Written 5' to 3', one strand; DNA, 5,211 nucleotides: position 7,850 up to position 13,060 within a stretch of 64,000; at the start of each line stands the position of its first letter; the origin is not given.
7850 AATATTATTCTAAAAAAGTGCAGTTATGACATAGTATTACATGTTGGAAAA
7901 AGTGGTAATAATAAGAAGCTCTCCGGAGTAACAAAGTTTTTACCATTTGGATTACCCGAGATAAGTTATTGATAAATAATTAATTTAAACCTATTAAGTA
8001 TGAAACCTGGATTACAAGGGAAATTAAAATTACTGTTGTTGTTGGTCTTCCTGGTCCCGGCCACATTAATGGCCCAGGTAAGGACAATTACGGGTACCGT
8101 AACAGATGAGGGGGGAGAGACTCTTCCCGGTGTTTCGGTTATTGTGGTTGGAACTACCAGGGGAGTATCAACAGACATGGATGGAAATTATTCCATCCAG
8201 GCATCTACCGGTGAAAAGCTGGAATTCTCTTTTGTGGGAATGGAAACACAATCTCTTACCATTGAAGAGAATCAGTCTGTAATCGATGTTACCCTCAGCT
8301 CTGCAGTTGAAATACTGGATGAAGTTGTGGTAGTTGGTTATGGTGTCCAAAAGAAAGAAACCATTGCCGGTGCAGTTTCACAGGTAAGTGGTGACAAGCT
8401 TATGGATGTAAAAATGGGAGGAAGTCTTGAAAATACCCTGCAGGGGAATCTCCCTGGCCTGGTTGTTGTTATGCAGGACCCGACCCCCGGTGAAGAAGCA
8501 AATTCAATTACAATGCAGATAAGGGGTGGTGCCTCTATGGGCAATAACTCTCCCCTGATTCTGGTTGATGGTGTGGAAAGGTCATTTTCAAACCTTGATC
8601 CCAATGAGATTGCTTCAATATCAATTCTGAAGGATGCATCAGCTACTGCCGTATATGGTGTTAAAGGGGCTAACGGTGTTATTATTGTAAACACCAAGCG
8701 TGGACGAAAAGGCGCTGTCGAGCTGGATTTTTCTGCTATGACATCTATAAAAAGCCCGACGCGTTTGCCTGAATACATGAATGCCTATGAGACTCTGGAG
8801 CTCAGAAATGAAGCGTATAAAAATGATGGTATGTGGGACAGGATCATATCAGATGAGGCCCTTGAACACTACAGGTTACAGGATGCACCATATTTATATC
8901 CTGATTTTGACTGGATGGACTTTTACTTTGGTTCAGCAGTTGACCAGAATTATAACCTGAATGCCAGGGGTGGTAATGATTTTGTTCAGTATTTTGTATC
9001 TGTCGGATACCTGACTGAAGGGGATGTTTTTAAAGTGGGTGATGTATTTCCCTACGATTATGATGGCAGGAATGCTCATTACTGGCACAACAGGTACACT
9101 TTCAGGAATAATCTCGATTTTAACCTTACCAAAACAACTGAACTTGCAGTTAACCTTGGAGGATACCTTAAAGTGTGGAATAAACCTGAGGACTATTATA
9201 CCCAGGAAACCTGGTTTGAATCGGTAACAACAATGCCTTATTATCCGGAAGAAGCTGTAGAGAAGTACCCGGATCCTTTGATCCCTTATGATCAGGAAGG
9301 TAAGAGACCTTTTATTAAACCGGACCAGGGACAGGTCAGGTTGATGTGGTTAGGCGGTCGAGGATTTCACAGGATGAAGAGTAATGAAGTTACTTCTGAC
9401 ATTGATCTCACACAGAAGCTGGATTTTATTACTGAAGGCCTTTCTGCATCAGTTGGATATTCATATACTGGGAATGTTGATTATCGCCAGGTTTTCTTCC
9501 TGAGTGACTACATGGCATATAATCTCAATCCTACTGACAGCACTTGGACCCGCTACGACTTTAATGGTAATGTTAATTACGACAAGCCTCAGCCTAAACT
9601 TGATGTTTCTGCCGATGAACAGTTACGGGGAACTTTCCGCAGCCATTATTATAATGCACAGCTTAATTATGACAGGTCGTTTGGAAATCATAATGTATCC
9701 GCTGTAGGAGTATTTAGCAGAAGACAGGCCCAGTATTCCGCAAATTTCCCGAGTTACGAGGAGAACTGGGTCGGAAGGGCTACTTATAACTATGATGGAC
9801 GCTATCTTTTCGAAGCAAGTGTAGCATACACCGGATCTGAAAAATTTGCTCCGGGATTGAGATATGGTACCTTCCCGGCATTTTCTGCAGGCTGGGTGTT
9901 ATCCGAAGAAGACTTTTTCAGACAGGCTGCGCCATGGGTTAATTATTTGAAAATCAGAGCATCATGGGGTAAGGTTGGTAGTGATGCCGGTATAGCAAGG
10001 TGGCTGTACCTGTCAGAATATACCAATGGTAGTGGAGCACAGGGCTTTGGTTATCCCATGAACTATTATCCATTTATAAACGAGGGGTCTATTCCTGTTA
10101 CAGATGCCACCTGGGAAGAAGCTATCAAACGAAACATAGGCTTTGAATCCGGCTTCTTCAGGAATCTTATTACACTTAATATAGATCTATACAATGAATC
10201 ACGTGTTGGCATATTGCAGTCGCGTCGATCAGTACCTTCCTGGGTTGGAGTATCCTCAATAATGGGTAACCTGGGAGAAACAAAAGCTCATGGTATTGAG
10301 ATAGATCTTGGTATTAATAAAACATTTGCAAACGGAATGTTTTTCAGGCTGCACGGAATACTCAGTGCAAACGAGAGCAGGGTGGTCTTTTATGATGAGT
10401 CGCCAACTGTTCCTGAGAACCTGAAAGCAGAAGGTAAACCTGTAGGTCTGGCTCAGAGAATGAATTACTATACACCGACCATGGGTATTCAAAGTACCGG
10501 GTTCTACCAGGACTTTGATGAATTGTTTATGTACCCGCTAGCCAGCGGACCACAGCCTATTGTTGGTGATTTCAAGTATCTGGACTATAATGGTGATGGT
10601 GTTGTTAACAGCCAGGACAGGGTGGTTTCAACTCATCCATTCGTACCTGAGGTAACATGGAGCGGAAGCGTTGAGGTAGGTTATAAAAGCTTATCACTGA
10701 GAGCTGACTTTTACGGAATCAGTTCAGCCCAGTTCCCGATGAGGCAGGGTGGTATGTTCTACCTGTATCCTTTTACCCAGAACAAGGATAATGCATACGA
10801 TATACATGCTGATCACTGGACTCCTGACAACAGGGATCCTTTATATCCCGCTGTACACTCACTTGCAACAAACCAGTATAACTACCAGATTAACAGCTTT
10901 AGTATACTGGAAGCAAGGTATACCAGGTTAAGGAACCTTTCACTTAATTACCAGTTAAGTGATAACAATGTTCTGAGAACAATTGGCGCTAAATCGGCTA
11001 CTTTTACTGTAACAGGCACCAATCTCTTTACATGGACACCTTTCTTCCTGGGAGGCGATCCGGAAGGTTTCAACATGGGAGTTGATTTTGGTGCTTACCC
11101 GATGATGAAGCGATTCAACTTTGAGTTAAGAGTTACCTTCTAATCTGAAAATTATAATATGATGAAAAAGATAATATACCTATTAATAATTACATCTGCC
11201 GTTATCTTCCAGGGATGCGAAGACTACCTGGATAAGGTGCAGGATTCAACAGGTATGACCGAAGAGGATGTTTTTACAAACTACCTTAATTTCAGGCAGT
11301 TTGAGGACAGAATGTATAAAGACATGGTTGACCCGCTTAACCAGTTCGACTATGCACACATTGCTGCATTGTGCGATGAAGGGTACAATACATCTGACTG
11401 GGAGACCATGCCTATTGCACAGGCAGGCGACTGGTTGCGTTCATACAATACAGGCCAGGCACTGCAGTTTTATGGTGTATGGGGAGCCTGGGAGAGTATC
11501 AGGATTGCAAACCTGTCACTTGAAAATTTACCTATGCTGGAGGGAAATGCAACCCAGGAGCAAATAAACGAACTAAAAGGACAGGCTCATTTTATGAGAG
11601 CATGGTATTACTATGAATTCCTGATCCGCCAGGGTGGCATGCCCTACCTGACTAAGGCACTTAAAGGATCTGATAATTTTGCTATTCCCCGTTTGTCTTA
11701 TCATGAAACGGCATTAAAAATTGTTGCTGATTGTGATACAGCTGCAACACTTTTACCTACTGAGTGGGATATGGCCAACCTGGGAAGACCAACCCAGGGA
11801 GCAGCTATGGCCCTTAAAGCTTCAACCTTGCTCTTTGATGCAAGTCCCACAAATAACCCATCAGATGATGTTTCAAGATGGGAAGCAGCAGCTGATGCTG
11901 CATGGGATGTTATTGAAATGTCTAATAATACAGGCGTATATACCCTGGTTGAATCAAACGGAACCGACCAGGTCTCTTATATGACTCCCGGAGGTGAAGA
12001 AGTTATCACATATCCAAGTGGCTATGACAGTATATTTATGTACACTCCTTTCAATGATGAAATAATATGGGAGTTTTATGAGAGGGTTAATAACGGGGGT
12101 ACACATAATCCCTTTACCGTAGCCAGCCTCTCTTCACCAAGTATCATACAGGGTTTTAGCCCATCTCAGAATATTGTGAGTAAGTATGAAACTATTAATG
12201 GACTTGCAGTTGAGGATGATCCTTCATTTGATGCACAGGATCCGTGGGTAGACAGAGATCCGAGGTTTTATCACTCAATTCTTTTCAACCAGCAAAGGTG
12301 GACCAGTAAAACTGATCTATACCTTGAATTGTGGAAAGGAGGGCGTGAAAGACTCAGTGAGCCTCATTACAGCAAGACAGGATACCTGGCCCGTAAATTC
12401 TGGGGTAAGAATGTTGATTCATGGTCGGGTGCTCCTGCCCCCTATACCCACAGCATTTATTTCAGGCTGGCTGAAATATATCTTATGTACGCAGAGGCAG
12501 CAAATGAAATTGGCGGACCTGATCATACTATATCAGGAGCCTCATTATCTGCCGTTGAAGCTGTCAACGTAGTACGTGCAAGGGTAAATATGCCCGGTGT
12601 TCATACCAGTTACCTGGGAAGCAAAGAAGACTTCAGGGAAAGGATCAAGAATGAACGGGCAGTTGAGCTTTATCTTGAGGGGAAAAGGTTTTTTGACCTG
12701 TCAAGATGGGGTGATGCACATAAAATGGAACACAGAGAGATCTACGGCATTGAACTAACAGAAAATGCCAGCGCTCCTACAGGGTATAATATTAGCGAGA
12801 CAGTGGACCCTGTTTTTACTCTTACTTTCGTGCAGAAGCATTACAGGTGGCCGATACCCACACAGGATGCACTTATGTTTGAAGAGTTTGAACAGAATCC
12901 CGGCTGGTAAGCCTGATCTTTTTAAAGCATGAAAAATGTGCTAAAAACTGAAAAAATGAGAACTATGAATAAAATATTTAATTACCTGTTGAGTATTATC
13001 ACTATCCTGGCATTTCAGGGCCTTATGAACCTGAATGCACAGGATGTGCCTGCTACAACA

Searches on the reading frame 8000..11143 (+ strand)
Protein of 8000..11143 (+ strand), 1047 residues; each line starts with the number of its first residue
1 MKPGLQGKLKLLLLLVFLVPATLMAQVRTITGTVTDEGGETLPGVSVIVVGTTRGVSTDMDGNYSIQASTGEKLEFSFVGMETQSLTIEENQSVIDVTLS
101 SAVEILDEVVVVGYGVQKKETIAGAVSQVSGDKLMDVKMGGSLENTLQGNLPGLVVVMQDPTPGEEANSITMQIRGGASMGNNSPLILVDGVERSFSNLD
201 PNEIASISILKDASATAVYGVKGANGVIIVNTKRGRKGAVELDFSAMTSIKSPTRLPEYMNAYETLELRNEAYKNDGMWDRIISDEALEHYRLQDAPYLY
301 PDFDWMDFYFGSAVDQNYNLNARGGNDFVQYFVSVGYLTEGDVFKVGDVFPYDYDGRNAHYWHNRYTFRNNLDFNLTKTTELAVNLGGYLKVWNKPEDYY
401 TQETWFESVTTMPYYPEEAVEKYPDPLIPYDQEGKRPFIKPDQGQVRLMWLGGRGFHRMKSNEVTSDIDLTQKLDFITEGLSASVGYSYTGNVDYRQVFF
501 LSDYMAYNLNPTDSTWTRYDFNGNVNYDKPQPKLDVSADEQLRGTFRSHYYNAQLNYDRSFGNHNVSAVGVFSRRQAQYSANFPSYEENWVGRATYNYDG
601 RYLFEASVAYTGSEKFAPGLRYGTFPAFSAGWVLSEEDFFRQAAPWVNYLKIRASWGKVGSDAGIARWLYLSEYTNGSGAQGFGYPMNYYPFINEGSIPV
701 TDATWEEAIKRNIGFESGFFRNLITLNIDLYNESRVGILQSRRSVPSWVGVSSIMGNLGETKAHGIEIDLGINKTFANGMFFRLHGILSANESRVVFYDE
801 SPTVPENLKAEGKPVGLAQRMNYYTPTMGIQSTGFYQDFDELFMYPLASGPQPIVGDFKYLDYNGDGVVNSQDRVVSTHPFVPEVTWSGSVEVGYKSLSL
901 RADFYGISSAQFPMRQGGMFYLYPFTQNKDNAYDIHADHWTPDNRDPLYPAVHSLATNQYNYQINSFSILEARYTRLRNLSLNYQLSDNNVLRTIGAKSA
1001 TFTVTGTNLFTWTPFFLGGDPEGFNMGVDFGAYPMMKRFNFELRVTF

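Call 29: search_protein_families(library=pfam, proteins=[window:8000-11143:+], max_evalue=0.001)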
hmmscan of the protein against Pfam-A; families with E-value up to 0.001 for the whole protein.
window:8000-11143:+ (1047 aa): 3 families
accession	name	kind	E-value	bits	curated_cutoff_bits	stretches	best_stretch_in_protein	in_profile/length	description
PF13715.12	CarbopepD_reg_2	-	6.2e-18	65.1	32.2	1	30-111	1-88/88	CarboxypepD_reg-like domain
PF07715.20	Plug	-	7.7e-13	49.3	23.9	1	119-227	2-107/107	TonB-dependent Receptor Plug Domain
PF13620.12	CarboxypepD_reg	-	3.3e-10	40.6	32.3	1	29-99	1-81/82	Carboxypeptidase regulatory-like domain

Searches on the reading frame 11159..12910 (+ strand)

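Call 6: search_protein_families(library=pfam, proteins=[window:11159-12910:+], max_evalue=0.01)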
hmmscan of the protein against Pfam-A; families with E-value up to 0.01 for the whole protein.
window:11159-12910:+ (583 aa): 2 families
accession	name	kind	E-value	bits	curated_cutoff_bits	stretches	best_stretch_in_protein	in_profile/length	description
PF07980.17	SusD_RagB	-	4.3e-50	171.5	23.1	1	301-583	2-297/297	SusD family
PF14322.12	SusD-like_3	-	1.4e-21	78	27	1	22-221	1-187/191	Starch-binding associating with outer membrane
